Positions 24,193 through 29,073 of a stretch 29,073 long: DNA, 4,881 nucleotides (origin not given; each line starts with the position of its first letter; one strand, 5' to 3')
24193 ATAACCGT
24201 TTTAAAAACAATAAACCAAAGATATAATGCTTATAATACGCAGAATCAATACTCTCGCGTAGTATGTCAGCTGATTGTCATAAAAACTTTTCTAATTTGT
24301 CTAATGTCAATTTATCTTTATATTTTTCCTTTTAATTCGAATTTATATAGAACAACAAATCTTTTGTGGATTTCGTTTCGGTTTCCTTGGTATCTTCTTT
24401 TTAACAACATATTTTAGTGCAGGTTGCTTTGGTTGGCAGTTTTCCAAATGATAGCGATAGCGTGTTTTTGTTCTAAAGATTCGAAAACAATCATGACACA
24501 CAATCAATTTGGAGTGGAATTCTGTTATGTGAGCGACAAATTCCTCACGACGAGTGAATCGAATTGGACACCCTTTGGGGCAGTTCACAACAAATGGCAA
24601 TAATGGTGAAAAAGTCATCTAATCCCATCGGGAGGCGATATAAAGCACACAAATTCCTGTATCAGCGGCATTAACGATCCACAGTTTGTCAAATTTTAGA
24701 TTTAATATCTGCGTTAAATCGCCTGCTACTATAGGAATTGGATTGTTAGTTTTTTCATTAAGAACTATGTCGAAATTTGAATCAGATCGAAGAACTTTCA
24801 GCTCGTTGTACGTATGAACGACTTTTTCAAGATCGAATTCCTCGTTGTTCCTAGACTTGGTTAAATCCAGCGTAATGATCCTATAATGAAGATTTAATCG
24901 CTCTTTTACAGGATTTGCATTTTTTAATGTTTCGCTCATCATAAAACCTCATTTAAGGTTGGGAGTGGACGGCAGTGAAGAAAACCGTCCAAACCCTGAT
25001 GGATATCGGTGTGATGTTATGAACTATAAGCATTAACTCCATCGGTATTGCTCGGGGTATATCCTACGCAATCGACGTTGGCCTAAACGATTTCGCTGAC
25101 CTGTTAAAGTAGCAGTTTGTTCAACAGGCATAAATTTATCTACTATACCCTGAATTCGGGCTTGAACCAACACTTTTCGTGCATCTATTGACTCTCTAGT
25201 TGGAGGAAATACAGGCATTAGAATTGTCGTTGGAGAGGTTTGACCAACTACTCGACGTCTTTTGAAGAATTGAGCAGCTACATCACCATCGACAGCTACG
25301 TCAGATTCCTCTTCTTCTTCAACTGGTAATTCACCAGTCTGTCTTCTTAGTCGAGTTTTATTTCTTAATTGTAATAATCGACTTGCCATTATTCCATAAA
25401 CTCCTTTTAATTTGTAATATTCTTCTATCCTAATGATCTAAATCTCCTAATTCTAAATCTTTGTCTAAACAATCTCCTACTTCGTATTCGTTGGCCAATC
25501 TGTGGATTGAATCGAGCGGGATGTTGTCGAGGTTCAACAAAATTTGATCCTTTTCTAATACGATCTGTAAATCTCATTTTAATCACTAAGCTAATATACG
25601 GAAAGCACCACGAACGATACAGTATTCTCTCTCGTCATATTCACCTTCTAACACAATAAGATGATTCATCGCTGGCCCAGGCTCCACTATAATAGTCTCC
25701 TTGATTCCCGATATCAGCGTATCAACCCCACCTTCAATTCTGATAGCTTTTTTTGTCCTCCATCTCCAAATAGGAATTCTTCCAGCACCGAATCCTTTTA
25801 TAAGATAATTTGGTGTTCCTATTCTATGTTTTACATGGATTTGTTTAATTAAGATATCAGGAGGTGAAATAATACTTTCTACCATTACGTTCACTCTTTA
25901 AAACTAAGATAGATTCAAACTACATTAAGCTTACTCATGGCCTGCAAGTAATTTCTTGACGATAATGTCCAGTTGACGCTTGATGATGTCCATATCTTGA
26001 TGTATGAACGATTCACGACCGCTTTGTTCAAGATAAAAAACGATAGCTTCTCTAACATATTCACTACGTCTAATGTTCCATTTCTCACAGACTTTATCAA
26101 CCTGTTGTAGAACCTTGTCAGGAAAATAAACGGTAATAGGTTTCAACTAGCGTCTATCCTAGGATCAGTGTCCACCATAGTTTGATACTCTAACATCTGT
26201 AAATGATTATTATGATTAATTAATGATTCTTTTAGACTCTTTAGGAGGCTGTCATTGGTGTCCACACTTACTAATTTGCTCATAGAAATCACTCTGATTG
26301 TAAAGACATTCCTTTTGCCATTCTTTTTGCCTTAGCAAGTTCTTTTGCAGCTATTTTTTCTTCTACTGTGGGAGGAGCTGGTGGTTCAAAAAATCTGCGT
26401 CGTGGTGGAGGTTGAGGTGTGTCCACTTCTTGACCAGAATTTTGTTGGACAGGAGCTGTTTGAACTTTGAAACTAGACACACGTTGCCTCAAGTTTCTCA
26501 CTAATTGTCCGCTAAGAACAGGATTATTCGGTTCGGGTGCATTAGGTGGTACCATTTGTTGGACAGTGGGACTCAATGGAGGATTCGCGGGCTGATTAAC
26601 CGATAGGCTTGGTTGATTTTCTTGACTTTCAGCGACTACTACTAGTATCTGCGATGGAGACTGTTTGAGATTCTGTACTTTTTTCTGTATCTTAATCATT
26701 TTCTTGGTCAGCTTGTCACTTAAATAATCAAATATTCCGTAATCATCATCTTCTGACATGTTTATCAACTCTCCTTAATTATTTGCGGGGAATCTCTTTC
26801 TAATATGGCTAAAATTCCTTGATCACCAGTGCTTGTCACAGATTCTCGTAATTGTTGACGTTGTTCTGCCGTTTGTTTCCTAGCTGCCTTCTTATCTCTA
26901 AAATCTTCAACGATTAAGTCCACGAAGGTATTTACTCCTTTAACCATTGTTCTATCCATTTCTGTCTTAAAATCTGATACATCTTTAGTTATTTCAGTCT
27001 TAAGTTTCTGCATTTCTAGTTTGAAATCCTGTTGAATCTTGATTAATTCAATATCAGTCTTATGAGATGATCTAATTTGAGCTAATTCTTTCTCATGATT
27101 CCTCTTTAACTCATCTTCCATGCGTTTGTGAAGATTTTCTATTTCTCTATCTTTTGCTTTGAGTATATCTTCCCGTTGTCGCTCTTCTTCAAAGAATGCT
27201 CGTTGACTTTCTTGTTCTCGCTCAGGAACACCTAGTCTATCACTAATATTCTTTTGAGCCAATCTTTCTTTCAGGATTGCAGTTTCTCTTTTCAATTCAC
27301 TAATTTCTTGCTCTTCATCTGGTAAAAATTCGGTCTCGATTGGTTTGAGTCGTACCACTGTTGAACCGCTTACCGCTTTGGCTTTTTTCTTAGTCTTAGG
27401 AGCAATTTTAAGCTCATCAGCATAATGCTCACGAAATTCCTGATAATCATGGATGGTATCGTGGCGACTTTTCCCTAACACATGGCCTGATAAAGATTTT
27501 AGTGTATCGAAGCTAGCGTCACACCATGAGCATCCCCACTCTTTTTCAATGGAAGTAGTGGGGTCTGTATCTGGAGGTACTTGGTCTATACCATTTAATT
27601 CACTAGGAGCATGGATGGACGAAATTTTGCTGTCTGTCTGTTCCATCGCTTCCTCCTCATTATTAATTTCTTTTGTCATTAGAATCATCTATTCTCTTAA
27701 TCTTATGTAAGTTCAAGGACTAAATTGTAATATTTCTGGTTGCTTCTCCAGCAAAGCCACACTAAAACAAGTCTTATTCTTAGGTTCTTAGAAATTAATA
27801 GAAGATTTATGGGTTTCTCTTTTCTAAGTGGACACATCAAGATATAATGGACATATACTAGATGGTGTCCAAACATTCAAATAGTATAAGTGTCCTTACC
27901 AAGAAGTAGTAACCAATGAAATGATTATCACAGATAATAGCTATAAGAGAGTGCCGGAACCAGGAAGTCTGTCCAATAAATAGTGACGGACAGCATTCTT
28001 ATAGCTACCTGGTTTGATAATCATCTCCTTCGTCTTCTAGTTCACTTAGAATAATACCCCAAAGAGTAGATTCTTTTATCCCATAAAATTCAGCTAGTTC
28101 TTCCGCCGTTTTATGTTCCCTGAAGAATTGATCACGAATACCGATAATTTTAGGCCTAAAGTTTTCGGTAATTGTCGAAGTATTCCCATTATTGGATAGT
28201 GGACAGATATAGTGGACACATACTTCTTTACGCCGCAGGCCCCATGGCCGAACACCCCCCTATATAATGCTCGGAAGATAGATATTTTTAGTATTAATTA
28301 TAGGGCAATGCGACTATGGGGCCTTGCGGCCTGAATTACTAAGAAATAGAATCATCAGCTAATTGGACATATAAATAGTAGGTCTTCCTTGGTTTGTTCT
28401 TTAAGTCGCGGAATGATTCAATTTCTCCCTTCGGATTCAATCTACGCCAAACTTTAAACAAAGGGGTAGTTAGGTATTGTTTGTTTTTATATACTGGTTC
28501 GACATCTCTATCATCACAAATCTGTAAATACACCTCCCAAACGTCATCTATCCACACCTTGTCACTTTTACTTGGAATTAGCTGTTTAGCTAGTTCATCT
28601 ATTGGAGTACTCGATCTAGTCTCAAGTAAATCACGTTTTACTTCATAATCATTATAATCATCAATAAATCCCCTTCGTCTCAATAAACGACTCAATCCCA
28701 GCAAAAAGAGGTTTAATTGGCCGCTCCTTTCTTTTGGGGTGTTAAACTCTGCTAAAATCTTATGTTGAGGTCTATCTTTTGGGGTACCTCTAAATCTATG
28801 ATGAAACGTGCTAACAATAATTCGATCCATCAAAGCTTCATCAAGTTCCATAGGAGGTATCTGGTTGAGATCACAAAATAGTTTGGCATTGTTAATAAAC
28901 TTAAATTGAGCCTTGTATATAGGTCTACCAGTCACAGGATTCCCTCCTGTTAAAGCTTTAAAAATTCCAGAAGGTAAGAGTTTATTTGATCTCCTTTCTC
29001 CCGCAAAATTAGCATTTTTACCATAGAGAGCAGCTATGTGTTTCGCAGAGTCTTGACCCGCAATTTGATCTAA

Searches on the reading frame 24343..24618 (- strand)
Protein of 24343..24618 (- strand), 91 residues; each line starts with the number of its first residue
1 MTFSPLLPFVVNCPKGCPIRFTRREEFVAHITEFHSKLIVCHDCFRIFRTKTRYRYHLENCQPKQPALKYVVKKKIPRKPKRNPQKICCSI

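Call 11: search_protein_families(library=pfam, proteins=[window:24343-24618:-], max_evalue=0.01)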
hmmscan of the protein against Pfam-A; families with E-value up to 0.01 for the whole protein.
window:24343-24618:- (91 aa): 2 families
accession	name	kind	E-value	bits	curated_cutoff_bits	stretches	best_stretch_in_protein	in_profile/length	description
PF00096.32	zf-C2H2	-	1.5e-06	28.7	25.2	0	13-35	3-23/23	Zinc finger, C2H2 type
PF13894.12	zf-C2H2_4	-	0.00057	20.8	27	0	40-60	2-22/24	C2H2-type zinc finger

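Call 53: search_protein_families(library=phrogs, proteins=[window:24343-24618:-], max_evalue=0.01)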
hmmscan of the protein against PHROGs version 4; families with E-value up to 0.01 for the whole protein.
window:24343-24618:- (91 aa): 0 families

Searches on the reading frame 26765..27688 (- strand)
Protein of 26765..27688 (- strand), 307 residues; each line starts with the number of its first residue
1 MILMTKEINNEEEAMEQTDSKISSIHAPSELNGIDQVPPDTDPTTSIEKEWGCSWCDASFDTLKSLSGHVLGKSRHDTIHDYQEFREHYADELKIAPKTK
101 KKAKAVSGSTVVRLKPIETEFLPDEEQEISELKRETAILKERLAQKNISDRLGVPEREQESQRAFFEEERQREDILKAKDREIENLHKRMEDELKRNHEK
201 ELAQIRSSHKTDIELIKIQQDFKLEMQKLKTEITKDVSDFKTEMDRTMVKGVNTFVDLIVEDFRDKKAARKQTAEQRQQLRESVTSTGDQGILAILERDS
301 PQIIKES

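Call 12: search_protein_families(library=pfam, proteins=[window:26765-27688:-], max_evalue=0.01)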
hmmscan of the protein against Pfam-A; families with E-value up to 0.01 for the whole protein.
window:26765-27688:- (307 aa): 1 family
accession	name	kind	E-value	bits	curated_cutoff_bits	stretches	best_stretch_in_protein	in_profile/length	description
PF04375.19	HemX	-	0.00085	19.4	25.9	1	217-299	90-170/236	HemX, putative uroporphyrinogen-III C-methyltransferase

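Call 53: search_protein_families(library=phrogs, proteins=[window:26765-27688:-], max_evalue=0.01)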
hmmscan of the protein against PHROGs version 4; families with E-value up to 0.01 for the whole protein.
window:26765-27688:- (307 aa): 0 families

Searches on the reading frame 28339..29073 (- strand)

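Call 12: search_protein_families(library=pfam, proteins=[window:28339-29073:-], max_evalue=0.01)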
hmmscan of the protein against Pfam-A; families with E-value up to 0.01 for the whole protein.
window:28339-29073:- (244 aa): 1 family
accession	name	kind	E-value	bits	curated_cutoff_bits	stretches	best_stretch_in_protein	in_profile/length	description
PF19263.5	DUF5906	-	0.00014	22.9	27.6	1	14-75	42-107/114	Family of unknown function (DUF5906)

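Call 53: search_protein_families(library=phrogs, proteins=[window:28339-29073:-], max_evalue=0.01)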
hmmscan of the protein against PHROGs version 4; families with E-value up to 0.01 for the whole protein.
window:28339-29073:- (244 aa): 7 families
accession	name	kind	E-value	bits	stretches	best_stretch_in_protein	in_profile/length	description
phrog_6088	-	DNA, RNA and nucleotide metabolism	1.2e-15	58.1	1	12-196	553-734/772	DNA primase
phrog_864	-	DNA, RNA and nucleotide metabolism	8.9e-14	51.9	1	10-198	405-591/1064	DNA primase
phrog_1156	-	DNA, RNA and nucleotide metabolism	3.1e-12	46.8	1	5-191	595-786/855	DNA primase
phrog_1829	-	DNA, RNA and nucleotide metabolism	1.5e-09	37.6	1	11-238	545-755/772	DNA primase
phrog_2478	-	DNA, RNA and nucleotide metabolism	1.3e-05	24.6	1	14-100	630-717/854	DNA polymerase/primase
phrog_16213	-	DNA, RNA and nucleotide metabolism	0.0001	21.7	1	13-111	440-539/732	DNA primase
phrog_7601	-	unknown function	0.00034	21.1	1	9-105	59-156/289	-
